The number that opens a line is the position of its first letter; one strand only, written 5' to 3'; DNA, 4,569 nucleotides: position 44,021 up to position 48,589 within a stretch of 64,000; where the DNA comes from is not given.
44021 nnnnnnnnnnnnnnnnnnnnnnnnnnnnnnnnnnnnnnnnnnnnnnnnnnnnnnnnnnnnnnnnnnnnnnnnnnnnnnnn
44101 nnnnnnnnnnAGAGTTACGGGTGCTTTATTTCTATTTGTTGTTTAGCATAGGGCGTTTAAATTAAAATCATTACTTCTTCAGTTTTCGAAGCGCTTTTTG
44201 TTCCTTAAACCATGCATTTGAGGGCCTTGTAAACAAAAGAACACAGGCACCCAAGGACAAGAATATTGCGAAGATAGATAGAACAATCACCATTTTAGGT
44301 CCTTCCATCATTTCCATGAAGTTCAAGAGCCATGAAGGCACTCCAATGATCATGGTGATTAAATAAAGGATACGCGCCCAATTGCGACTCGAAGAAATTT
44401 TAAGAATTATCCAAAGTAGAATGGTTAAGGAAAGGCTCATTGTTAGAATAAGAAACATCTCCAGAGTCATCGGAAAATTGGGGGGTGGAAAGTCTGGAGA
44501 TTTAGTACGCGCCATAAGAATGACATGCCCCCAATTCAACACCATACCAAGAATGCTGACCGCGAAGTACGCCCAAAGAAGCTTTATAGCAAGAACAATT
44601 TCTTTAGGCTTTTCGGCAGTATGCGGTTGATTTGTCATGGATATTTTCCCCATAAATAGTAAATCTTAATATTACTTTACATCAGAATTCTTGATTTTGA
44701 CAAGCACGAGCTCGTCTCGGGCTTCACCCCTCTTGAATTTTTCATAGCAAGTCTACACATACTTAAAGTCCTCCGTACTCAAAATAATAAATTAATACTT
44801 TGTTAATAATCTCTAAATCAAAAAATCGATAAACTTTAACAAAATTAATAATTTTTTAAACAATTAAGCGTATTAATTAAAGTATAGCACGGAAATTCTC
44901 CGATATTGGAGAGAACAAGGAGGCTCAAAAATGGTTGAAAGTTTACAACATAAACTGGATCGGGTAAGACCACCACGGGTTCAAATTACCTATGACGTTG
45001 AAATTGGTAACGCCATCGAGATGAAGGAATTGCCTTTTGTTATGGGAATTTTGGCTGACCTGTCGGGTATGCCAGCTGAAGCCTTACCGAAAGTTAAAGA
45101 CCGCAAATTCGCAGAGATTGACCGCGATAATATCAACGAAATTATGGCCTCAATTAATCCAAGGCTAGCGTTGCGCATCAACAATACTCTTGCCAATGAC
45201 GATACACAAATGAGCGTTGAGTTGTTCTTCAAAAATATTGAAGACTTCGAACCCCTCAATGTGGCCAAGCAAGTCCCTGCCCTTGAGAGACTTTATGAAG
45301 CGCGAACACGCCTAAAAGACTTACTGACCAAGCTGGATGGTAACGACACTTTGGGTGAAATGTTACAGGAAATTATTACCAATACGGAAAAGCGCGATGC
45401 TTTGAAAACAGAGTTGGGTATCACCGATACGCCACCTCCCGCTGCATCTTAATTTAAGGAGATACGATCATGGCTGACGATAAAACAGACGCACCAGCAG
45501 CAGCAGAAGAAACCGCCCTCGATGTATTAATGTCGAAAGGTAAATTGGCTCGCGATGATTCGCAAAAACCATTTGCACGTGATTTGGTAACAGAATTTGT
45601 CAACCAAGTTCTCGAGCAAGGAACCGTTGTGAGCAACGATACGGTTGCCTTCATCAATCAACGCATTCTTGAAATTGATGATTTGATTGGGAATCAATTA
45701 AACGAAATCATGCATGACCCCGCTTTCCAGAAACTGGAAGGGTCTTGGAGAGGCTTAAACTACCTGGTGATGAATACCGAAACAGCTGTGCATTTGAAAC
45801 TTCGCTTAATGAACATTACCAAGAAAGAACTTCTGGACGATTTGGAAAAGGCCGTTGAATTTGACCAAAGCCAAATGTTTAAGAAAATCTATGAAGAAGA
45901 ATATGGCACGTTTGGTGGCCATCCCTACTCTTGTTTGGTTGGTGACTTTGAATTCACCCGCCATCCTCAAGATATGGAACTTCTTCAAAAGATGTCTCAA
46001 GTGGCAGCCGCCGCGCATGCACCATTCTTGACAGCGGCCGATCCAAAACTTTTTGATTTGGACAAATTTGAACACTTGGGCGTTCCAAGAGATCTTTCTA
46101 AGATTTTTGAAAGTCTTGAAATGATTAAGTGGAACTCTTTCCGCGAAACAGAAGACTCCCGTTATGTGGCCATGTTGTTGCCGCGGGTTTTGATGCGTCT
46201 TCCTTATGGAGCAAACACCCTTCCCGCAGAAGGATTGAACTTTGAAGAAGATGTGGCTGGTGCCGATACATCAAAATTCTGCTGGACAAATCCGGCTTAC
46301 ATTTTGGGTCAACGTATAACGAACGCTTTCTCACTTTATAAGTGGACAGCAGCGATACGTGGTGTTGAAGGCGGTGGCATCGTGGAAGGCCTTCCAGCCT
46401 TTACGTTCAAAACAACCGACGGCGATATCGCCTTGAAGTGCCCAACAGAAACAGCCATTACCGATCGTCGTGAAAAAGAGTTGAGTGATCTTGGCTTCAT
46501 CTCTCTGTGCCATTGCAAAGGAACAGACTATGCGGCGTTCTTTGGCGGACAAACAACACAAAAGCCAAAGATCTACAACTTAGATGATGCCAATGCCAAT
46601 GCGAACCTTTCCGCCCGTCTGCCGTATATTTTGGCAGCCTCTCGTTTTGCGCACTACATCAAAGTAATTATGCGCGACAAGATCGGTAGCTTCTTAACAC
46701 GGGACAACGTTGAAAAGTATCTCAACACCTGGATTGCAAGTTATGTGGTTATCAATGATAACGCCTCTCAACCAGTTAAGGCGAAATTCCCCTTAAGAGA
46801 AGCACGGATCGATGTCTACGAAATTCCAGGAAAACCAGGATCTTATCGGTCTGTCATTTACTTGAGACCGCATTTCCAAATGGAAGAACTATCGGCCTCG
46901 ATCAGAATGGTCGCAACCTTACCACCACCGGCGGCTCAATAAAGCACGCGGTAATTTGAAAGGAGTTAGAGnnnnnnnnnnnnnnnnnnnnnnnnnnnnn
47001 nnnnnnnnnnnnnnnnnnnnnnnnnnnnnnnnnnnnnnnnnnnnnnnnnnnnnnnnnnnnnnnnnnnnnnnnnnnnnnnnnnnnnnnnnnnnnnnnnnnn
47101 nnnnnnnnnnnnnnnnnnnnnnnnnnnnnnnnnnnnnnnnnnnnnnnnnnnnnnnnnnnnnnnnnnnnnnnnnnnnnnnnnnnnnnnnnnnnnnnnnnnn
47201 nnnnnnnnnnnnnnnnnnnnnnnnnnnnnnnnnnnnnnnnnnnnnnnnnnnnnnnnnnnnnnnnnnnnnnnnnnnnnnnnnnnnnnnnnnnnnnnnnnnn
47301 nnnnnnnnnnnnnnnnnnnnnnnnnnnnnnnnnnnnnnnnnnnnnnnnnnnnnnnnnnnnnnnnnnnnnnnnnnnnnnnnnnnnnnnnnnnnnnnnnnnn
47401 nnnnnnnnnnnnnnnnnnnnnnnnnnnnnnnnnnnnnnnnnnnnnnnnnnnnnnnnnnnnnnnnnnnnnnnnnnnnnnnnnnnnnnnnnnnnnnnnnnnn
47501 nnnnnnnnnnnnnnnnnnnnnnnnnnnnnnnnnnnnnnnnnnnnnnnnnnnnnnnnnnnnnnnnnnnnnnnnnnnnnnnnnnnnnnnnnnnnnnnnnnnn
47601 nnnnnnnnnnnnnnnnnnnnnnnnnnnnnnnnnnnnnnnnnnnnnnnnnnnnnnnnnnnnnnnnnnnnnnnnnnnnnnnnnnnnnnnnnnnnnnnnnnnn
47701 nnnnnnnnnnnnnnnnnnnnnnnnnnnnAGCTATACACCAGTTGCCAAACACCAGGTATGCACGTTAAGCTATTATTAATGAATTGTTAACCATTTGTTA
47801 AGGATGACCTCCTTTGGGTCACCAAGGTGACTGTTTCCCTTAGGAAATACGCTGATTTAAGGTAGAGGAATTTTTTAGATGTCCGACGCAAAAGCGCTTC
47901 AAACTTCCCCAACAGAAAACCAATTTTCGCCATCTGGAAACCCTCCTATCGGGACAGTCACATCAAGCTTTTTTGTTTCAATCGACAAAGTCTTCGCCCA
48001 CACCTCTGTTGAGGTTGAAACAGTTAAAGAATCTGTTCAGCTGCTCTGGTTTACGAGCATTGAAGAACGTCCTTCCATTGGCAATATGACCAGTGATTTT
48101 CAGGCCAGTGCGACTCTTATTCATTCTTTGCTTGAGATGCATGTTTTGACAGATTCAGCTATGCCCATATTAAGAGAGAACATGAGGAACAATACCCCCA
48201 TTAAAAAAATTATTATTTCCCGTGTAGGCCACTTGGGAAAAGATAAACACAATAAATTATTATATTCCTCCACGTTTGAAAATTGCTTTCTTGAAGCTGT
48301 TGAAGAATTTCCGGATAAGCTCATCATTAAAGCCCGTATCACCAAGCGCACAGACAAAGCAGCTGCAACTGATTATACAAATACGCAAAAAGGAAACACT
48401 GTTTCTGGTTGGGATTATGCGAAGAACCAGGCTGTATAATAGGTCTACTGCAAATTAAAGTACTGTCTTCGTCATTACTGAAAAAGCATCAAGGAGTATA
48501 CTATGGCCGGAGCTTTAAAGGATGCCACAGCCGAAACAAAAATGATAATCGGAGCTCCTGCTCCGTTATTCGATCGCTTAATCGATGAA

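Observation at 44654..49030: Orphan five-gene T6SS module (tssB-tssC-hcp-hcp-tssE) with no baseplate, membrane complex, spike or ClpV genes in 64 kb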

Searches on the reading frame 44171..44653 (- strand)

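Call 3: search_protein_families(library=pfam, proteins=[window:44171-44653:-], max_evalue=1)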
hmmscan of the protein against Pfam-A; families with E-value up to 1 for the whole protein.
window:44171-44653:- (160 aa): 1 family
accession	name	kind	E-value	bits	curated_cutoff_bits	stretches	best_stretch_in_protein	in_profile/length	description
PF09843.14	DUF2070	-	0.075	11.8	30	1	61-146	97-180/561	Predicted membrane protein (DUF2070)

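Call 4: search_protein_families(library=ncbifam, proteins=[window:44171-44653:-], max_evalue=1)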
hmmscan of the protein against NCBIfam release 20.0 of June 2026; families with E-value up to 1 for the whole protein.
window:44171-44653:- (160 aa): 1 family
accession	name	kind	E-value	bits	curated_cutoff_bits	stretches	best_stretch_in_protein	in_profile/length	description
NF045600.2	BstA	equivalog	0.064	11.1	1400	1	67-143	288-360/903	sterol transporter cytoplasmic membrane protein BstA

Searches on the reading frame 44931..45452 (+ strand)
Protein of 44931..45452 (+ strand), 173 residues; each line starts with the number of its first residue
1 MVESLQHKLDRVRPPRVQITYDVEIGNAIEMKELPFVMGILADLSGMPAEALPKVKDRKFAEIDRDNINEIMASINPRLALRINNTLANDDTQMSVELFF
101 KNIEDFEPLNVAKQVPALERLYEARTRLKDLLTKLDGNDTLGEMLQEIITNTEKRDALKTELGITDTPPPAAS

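Call 3: search_protein_families(library=pfam, proteins=[window:44931-45452:+], max_evalue=1)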
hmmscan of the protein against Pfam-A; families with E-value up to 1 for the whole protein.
window:44931-45452:+ (173 aa): 5 families
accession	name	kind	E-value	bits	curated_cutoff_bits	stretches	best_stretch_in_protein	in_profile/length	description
PF05591.17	T6SS_VipA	-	1.8e-56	190.6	24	1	10-162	2-154/155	Type VI secretion system, VipA, VC_A0107 or Hcp2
PF04220.17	YihI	-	0.003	17.8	25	1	118-166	92-140/155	Der GTPase activator (YihI)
PF20276.3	CTD1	-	0.01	15.8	25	1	58-157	130-231/243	C-terminal domain 1 of the ABC-three component (ABC-3C) systems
PF21475.2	PaaA-like_N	-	0.14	12.1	27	1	128-149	31-52/60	PaaA-like, N-terminal domain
PF02212.23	GED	-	0.16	12.6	21.4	1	128-162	45-79/92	Dynamin GTPase effector domain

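Call 4: search_protein_families(library=ncbifam, proteins=[window:44931-45452:+], max_evalue=1)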
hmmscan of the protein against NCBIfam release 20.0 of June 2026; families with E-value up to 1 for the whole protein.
window:44931-45452:+ (173 aa): 2 families
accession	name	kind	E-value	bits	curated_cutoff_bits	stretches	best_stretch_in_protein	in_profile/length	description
TIGR03358.1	VI_chp_5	equivalog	8.3e-56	188.2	97.25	1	6-163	1-158/160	type VI secretion system contractile sheath small subunit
NF003560.1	PRK05244.1-1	equivalog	0.03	14.2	90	1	118-166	105-153/156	Der GTPase-activating protein YihI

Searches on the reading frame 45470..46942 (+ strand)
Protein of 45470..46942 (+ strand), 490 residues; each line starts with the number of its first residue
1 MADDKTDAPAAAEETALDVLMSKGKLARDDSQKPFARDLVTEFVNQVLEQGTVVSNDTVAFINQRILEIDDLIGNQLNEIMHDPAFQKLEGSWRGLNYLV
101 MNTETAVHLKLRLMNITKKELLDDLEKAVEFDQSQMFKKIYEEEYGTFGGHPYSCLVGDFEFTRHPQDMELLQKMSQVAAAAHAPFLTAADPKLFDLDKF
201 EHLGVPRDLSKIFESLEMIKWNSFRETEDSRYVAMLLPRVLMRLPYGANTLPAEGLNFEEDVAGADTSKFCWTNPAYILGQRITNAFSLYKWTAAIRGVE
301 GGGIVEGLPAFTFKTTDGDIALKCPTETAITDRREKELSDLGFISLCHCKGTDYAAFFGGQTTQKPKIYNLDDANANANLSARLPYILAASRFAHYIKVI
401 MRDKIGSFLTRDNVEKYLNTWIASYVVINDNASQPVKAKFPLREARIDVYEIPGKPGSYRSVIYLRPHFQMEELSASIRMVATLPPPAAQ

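Call 3: search_protein_families(library=pfam, proteins=[window:45470-46942:+], max_evalue=1)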
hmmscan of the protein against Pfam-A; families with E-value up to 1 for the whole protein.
window:45470-46942:+ (490 aa): 3 families
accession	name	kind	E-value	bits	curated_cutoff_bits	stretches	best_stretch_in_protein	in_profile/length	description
PF05943.17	VipB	-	8.8e-131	435.9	27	1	64-364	2-301/301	EvpB/VC_A0108, tail sheath N-terminal domain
PF18945.5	VipB_2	-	6.9e-45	152.3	27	1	374-484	2-112/112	EvpB/VC_A0108, tail sheath gpW/gp25-like domain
PF13690.11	CheX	-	0.0076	16.7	27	0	87-129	5-46/94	Chemotaxis phosphatase CheX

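Call 4: search_protein_families(library=ncbifam, proteins=[window:45470-46942:+], max_evalue=1)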
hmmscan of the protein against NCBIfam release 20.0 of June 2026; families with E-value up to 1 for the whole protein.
window:45470-46942:+ (490 aa): 1 family
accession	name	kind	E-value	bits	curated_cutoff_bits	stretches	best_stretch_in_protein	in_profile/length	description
TIGR03355.1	VI_chp_2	equivalog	3.1e-207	689.1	271.5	1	14-485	2-473/473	type VI secretion system contractile sheath large subunit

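Call 5: find_encoding_contigs(protein=window:45470-46942:+, flank=10000, max_places=6)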
Protein window:45470-46942:+ (490 aa): 11 contigs read that carry it; 6 places shown.
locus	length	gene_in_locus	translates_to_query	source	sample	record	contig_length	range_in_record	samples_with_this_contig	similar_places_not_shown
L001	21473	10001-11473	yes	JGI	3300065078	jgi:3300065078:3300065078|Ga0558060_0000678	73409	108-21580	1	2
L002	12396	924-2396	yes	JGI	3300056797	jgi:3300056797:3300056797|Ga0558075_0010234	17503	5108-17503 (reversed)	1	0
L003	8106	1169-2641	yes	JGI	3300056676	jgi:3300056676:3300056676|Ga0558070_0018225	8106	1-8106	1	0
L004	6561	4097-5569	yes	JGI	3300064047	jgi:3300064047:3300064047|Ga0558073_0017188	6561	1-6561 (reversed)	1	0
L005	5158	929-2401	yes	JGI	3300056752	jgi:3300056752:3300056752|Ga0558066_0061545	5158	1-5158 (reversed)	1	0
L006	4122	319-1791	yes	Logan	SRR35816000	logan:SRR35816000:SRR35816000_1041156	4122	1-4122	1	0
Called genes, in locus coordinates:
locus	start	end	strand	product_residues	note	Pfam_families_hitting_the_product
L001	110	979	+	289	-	-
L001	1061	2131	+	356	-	PF02812:ELFV_dehydrog_N, PF00208:ELFV_dehydrog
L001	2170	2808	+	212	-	PF01914:MarC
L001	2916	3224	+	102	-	PF08681:TacA1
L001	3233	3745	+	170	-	PF13673:Acetyltransf_10 (weak), PF13508:Acetyltransf_7 (weak)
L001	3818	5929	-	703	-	PF01138:RNase_PH, PF03725:RNase_PH_C, PF03726:PNPase, PF01138:RNase_PH, PF00013:KH_1, PF00575:S1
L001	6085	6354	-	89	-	PF00312:Ribosomal_S15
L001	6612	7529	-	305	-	PF01509:TruB_N, PF16198:TruB_C_2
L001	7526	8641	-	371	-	PF01098:FTSW_RODA_SPOVE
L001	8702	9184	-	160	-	-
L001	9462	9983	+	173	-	PF05591:T6SS_VipA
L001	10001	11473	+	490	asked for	PF05943:VipB, PF18945:VipB_2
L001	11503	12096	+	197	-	-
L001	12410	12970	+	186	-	-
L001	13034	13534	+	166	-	PF04965:GPW_gp25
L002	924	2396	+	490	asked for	PF05943:VipB, PF18945:VipB_2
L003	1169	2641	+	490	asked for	PF05943:VipB, PF18945:VipB_2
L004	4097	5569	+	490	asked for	PF05943:VipB, PF18945:VipB_2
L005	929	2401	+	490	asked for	PF05943:VipB, PF18945:VipB_2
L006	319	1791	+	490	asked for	PF05943:VipB, PF18945:VipB_2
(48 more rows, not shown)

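Call 48: find_homologous_proteins(query=window:45470-46942:+, max_evalue=1e-10)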
Query window:45470-46942:+ (490 aa): 8000 proteins with E <= 1e-10 among 8000 candidates; the best 120 are listed.
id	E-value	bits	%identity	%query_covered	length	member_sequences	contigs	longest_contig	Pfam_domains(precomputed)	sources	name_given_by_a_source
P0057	0.0e+0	1117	100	100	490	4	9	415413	PF18945.6,PF05943.18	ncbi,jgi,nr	ncbi:MAG: type VI secretion system contractile sheath large subunit [Alphaproteobacteria bacterium]|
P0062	0.0e+0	1073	96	100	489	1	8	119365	PF18945.6,PF05943.18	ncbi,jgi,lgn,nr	ncbi:MAG: type VI secretion system contractile sheath large subunit [Alphaproteobacteria bacterium]|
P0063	0.0e+0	1070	96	100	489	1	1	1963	PF18945.6,PF05943.18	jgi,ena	-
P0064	0.0e+0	1068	95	100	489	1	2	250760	PF18945.6,PF05943.18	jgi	jgi:type VI secretion system protein ImpC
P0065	0.0e+0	1068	95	100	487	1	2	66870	PF18945.6,PF05943.18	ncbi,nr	ncbi:MAG: EvpB family type secretion protein [Alphaproteobacteria bacterium]|nr:EvpB family type sec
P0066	0.0e+0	1064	94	100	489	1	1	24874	PF18945.6,PF05943.18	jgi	jgi:type VI secretion system protein ImpC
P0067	0.0e+0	1058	95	100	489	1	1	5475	PF18945.6,PF05943.18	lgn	-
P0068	0.0e+0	1058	94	100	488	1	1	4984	PF18945.6,PF05943.18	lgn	-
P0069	0.0e+0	1056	94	100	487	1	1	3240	PF18945.6,PF05943.18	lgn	-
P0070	0.0e+0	1056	95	99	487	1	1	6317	PF18945.6,PF05943.18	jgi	jgi:type VI secretion system protein ImpC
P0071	0.0e+0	1056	93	100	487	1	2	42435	PF18945.6,PF05943.18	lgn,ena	-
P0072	0.0e+0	1055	94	100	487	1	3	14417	PF18945.6,PF05943.18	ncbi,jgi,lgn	-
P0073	0.0e+0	1054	94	100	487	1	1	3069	PF18945.6,PF05943.18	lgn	-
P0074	0.0e+0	1054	94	100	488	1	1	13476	PF18945.6,PF05943.18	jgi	jgi:type VI secretion system protein ImpC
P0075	0.0e+0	1053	95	98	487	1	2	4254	PF18945.6,PF05943.18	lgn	-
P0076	0.0e+0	1052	93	100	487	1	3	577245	PF18945.6,PF05943.18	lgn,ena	-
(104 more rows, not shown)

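Call 51: find_encoding_contigs(protein=P0064, flank=10000, max_places=1)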
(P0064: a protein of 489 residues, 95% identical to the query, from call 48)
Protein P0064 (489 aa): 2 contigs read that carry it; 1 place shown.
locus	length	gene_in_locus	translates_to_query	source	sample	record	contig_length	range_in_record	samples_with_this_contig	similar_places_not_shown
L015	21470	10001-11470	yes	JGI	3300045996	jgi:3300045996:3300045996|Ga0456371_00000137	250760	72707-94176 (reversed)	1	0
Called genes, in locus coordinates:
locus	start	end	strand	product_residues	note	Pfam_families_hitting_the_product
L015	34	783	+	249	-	PF20772:TACO1_YebC_N, PF01709:Transcrip_reg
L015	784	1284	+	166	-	PF02075:RuvC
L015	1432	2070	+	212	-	PF01914:MarC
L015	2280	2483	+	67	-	-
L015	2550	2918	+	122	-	PF05532:CsbD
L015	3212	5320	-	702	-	PF01138:RNase_PH, PF03725:RNase_PH_C, PF03726:PNPase, PF01138:RNase_PH, PF00013:KH_1, PF00575:S1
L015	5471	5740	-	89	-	PF00312:Ribosomal_S15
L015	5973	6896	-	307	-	PF01509:TruB_N, PF16198:TruB_C_2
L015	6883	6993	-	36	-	-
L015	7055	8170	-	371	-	PF01098:FTSW_RODA_SPOVE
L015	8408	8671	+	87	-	-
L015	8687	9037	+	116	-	PF02452:PemK_toxin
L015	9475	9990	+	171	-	PF05591:T6SS_VipA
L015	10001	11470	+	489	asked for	PF05943:VipB, PF18945:VipB_2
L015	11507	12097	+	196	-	-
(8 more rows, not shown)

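Call 52: find_encoding_contigs(protein=P0076, flank=10000, max_places=1)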
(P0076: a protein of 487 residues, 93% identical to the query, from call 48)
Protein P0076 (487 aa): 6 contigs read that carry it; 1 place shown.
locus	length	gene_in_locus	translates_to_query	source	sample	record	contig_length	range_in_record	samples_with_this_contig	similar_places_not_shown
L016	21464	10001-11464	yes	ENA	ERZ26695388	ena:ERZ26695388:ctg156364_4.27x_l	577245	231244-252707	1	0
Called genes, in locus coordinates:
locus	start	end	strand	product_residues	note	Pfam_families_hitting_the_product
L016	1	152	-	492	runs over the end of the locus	PF02934:GatB_N, PF02637:GatB_Yqey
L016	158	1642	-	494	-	PF01425:Amidase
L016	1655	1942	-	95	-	PF02686:GatC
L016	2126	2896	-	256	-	PF03372:Exo_endo_phos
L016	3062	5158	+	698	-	PF22745:Nlig-Ia, PF01653:DNA_ligase_aden, PF03120:OB_DNA_ligase, PF03119:DNA_ligase_ZBD, PF12826:HHH_2, PF00533:BRCT, PF12738:PTCB-BRCT (weak)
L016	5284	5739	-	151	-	PF00595:PDZ (faint), PF13180:PDZ_2, PF17820:PDZ_6 (weak)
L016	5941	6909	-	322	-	PF01544:CorA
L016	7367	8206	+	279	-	-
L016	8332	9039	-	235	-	PF13505:OMP_b-brl, PF01389:OmpA_membrane (weak)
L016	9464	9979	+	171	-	PF05591:T6SS_VipA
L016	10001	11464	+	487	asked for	PF05943:VipB, PF18945:VipB_2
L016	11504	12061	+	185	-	-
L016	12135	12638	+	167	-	PF04965:GPW_gp25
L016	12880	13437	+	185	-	-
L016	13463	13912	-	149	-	PF22811:Zn_ribbon_NrdR, PF03477:ATP-cone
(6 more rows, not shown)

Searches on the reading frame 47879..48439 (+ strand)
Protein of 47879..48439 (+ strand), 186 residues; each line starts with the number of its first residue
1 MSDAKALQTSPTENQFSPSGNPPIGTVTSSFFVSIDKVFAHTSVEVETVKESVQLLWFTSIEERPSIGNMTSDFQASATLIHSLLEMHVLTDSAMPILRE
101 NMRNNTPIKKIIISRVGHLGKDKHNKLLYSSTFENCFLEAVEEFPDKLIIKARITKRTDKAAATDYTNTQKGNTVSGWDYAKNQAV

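Call 3: search_protein_families(library=pfam, proteins=[window:47879-48439:+], max_evalue=1)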
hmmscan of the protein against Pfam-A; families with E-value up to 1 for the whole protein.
window:47879-48439:+ (186 aa): 2 families
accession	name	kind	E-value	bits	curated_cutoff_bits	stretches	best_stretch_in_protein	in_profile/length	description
PF00888.28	Cullin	-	0.025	13.8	33.2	1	29-144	91-186/620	Cullin family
PF05638.18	T6SS_HCP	-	0.04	14.6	23.5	1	52-141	19-107/129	Type VI secretion system effector, Hcp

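Call 4: search_protein_families(library=ncbifam, proteins=[window:47879-48439:+], max_evalue=1)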
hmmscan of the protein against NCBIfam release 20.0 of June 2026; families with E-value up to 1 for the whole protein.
window:47879-48439:+ (186 aa): 0 families

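Call 23: list_cluster_members(proteins=[window:47879-48439:+, window:45470-46942:+, window:46972-47565:+])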
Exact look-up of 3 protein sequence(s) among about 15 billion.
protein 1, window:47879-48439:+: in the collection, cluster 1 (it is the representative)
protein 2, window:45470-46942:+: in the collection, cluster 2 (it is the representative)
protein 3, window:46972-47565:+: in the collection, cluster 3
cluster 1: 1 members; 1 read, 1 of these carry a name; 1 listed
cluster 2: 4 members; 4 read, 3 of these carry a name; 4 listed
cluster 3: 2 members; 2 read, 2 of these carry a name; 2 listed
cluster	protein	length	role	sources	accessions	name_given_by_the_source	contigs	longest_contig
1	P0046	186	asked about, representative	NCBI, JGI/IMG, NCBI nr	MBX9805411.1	MAG: hypothetical protein K2Y18_06635 [Alphaproteobacteria bacterium] | hypothetical protein | hypothetical protein [Alphaproteobacteria bacterium]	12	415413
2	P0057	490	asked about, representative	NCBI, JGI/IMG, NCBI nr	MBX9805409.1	MAG: type VI secretion system contractile sheath large subunit [Alphaproteobacteria ... | type VI secretion system protein ImpC | type VI secretion system contractile sheath large subunit [Alphaproteobacteria bacterium]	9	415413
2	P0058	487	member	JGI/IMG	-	type VI secretion system protein ImpC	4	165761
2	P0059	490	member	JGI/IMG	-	type VI secretion system protein ImpC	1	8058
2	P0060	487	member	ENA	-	-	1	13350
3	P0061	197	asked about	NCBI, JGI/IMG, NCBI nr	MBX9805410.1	MAG: hypothetical protein K2Y18_06630 [Alphaproteobacteria bacterium] | type VI protein secretion system component Hcp | hypothetical protein [Alphaproteobacteria bacterium]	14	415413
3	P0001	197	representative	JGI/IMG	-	type VI protein secretion system component Hcp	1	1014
